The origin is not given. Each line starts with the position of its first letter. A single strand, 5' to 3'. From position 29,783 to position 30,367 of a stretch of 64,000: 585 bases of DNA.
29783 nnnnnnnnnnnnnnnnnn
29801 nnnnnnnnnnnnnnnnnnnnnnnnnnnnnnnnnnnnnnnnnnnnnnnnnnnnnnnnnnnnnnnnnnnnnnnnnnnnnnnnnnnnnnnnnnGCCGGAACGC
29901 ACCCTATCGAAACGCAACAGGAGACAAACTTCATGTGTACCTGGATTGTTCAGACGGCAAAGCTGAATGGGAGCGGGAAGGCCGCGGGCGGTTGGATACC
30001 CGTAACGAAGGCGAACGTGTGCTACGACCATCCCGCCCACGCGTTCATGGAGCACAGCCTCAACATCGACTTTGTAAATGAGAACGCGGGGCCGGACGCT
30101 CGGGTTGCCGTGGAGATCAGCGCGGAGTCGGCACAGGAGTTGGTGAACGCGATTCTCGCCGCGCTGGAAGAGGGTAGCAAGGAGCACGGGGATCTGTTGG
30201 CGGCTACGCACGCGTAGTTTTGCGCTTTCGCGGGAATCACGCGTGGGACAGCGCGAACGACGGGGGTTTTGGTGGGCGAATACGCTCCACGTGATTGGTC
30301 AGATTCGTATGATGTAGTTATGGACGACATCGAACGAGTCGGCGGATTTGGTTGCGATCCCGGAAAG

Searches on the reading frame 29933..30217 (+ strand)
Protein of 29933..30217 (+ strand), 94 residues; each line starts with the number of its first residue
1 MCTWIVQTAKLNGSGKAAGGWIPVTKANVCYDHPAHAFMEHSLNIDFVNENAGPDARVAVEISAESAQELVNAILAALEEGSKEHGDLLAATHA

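Call 73: find_encoding_contigs(protein=window:29933-30217:+, flank=10000, max_places=10)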
Protein window:29933-30217:+ (94 aa): 1 contig read that carries it; 1 place shown.
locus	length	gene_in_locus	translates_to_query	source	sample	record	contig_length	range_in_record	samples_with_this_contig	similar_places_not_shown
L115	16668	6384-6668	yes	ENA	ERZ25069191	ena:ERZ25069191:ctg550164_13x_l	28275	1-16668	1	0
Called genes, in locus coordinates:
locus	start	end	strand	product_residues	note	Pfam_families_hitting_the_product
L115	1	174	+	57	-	?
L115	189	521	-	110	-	PF20256:MoCoBD_2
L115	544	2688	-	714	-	PF01315:Ald_Xan_dh_C, PF02738:MoCoBD_1, PF20256:MoCoBD_2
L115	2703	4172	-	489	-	PF08867:FRG, PF13174:TPR_6 (faint), PF13428:TPR_14 (faint), PF13181:TPR_8 (faint), PF13414:TPR_11 (faint), PF00515:TPR_1 (weak), PF07719:TPR_2 (weak), PF13371:TPR_9 (weak), +6 more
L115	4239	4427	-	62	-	-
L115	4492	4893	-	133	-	PF01850:PIN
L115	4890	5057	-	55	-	-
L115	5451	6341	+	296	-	PF01738:DLH, PF08840:BAAT_C (faint), PF00326:Peptidase_S9 (weak)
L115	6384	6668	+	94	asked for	PF19812:DUF6295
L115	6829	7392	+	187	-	PF01625:PMSR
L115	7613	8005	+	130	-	PF01641:SelR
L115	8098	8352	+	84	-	PF02597:ThiS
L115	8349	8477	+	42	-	-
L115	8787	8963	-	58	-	-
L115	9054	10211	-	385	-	PF13855:LRR_8 (weak), PF12799:LRR_4 (faint), PF00560:LRR_1 (faint)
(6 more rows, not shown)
